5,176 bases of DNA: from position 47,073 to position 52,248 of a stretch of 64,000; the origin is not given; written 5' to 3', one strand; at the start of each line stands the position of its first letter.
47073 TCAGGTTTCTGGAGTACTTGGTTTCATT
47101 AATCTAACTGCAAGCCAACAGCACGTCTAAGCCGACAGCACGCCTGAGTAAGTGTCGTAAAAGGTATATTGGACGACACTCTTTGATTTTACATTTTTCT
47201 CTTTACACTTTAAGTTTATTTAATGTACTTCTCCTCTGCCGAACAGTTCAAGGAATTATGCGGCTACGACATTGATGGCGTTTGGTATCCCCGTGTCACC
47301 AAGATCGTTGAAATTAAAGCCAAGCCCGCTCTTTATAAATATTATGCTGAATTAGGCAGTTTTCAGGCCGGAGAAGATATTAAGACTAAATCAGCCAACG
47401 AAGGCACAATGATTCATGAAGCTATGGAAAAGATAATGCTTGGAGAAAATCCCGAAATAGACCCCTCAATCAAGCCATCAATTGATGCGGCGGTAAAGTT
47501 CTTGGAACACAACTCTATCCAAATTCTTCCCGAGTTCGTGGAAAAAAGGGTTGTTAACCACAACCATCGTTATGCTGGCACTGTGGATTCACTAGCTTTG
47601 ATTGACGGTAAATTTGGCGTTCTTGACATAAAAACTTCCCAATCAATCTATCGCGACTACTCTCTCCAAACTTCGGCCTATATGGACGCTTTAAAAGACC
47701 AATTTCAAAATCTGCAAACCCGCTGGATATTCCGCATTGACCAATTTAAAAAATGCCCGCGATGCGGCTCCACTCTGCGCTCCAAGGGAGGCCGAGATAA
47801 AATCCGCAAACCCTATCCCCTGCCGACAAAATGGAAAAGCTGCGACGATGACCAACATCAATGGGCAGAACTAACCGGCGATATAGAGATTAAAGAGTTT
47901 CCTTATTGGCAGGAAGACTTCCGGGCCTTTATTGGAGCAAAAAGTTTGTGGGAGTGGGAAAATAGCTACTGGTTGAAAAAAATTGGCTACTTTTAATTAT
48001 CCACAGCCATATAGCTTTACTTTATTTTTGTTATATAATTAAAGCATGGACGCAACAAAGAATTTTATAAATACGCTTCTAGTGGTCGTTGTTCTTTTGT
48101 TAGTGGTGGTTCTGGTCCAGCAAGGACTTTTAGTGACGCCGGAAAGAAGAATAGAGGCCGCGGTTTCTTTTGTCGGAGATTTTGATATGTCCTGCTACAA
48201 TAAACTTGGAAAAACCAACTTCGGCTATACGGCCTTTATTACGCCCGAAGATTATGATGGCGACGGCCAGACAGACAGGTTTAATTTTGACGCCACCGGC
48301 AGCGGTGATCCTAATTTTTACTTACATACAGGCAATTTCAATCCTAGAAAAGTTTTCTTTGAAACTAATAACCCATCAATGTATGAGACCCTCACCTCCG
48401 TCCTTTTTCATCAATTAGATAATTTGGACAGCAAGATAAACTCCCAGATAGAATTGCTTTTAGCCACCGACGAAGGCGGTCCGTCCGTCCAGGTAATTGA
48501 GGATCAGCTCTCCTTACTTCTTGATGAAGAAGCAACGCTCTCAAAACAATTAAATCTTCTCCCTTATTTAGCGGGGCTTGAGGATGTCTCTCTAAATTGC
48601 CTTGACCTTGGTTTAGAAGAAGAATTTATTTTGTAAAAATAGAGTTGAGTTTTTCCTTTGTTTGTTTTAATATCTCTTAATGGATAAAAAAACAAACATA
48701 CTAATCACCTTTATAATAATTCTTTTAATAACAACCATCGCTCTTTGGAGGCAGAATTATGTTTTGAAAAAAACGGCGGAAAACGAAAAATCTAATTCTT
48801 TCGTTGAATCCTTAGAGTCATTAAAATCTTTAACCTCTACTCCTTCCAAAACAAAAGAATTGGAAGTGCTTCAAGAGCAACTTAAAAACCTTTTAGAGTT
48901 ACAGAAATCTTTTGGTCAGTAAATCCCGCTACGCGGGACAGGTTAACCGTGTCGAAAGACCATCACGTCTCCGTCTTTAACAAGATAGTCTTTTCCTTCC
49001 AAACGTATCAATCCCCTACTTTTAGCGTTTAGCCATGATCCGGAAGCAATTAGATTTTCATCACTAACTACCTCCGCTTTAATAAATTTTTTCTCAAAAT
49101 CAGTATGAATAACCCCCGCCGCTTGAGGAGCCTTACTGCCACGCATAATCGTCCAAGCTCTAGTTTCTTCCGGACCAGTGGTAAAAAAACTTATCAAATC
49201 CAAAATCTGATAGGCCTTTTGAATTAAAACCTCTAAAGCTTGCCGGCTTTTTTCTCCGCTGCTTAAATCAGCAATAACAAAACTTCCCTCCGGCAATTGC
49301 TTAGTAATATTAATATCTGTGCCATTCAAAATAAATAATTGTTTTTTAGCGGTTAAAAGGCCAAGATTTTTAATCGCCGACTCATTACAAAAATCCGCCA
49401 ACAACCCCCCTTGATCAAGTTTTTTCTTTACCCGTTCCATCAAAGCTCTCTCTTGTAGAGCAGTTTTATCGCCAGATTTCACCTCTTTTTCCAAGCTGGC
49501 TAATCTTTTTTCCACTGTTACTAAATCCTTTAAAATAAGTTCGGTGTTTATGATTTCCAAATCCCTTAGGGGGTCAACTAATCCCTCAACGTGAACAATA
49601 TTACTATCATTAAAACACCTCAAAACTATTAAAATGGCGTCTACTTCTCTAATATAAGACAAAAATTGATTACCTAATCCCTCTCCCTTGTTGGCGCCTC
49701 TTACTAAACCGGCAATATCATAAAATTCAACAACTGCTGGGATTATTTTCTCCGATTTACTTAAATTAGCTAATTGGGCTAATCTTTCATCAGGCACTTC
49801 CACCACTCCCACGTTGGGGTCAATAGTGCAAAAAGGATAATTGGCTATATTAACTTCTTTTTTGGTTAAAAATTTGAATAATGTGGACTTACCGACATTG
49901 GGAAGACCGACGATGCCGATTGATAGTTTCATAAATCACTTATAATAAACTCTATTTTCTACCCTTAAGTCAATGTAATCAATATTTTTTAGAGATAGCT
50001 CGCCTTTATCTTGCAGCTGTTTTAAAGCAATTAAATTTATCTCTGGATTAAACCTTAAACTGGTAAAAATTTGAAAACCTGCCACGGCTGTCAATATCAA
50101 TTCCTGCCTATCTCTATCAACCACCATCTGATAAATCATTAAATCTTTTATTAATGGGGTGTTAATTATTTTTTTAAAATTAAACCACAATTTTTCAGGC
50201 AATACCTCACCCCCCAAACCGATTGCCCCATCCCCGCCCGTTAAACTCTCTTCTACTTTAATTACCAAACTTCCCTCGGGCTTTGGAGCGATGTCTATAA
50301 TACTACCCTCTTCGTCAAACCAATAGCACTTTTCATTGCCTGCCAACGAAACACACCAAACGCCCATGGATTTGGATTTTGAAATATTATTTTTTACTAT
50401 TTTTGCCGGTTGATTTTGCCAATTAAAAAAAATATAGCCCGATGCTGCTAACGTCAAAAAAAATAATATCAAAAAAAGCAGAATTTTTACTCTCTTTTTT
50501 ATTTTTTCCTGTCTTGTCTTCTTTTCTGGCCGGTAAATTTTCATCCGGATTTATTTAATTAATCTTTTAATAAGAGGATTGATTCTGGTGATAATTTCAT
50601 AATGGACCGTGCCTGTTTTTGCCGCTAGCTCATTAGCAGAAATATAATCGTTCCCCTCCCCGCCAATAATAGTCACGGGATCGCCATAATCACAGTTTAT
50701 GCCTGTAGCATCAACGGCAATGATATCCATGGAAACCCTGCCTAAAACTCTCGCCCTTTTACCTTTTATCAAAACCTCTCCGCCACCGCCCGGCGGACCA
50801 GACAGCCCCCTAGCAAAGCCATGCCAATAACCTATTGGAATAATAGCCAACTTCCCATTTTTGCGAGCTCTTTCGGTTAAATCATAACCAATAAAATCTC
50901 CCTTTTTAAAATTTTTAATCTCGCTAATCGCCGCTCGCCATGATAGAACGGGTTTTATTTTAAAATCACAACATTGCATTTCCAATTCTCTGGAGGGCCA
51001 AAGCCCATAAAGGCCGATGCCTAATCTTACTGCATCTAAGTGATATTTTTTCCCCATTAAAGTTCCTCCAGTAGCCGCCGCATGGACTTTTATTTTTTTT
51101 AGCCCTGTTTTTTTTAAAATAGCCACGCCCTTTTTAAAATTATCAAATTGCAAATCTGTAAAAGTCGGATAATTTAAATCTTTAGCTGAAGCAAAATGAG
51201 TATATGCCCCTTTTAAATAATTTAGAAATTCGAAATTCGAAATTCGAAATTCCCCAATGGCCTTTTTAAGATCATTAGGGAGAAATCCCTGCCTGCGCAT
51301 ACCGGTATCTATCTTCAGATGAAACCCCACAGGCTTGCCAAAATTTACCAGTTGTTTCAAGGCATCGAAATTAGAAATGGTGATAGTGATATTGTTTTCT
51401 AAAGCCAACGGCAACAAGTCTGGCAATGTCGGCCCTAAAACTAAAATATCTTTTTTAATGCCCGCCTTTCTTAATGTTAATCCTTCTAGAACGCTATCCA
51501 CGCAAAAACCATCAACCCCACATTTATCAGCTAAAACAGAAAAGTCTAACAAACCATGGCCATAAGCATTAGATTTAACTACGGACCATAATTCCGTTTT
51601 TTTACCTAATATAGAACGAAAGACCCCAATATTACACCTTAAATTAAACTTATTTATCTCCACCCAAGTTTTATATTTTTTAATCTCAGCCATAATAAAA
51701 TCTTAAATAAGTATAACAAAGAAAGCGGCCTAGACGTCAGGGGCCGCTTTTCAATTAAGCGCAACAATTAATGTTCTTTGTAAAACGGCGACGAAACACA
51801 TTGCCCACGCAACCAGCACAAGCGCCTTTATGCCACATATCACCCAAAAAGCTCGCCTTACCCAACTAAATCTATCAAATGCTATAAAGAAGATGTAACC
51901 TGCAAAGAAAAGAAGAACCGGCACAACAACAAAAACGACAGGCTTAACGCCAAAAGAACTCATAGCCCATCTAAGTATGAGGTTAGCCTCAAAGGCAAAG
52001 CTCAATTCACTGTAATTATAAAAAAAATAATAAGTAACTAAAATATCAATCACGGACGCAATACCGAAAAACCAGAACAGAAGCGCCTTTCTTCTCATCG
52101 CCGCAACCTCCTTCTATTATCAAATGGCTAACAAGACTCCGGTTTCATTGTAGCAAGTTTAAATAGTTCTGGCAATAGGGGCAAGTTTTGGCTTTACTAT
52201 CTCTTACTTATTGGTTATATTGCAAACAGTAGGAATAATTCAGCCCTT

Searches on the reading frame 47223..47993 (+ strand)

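Call 59: search_protein_families(library=pfam, proteins=[window:47223-47993:+], max_evalue=0.0001)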
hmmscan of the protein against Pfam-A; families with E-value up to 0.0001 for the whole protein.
window:47223-47993:+ (257 aa): 1 family
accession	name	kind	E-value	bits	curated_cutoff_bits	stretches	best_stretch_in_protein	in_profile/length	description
PF12705.13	PDDEXK_1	-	8.6e-05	23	22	0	115-172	122-189/247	PD-(D/E)XK nuclease superfamily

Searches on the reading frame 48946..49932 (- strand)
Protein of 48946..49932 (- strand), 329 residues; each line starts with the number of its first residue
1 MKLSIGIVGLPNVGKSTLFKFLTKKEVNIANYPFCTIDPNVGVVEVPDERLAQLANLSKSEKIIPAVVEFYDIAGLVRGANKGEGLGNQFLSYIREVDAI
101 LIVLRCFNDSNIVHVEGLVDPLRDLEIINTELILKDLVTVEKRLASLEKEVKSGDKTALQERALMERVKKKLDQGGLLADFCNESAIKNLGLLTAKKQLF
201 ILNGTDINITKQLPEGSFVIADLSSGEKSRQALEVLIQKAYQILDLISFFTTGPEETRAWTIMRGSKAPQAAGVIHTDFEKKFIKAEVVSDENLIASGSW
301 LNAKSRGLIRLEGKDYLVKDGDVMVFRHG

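Call 89: search_protein_families(library=pfam, proteins=[window:48946-49932:-], max_evalue=0.0001)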
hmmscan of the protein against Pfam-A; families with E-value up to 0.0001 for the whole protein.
window:48946-49932:- (329 aa): 3 families
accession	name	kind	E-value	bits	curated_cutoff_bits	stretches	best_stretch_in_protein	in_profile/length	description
PF06071.19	YchF-GTPase_C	-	3.2e-35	120.5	27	1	246-328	1-83/84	Protein of unknown function (DUF933)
PF01926.29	MMR_HSR1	-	5.1e-21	75.3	21.9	1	5-110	2-86/113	50S ribosome-binding GTPase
PF02421.24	FeoB_N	-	2.4e-08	34.1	27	1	5-49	3-47/156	Ferrous iron transport protein B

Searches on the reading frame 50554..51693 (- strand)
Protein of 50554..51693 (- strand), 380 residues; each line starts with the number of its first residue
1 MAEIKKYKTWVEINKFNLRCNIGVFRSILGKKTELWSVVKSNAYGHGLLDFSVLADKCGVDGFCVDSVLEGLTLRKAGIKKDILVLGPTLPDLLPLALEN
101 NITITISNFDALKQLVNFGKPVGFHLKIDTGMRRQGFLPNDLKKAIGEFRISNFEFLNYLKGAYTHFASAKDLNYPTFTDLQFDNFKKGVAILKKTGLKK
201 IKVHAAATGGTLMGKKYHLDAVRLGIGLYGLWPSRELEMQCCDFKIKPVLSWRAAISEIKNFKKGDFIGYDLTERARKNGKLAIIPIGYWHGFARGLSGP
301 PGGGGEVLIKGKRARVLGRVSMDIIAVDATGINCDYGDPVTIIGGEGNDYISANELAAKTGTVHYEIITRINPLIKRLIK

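Call 89: search_protein_families(library=pfam, proteins=[window:50554-51693:-], max_evalue=0.0001)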
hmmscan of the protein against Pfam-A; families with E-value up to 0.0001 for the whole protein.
window:50554-51693:- (380 aa): 2 families
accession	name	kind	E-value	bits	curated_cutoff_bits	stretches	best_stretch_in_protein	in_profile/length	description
PF01168.26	Ala_racemase_N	-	1.6e-51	175.5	24.1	1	13-231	1-218/220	Alanine racemase, N-terminal domain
PF00842.27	Ala_racemase_C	-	1.3e-33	115.7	25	1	249-378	1-126/127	Alanine racemase, C-terminal domain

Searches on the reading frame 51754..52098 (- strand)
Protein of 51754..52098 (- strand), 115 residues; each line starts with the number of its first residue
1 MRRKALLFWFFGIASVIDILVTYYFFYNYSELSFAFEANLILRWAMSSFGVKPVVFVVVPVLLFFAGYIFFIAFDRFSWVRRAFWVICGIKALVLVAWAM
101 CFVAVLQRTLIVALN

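Call 89: search_protein_families(library=pfam, proteins=[window:51754-52098:-], max_evalue=0.0001)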
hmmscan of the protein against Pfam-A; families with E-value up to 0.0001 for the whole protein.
window:51754-52098:- (115 aa): 1 family
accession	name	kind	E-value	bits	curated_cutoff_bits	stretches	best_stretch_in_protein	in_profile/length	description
PF18902.5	DUF5658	-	5.8e-07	30.6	25.2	1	13-96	2-79/82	Domain of unknown function (DUF5658)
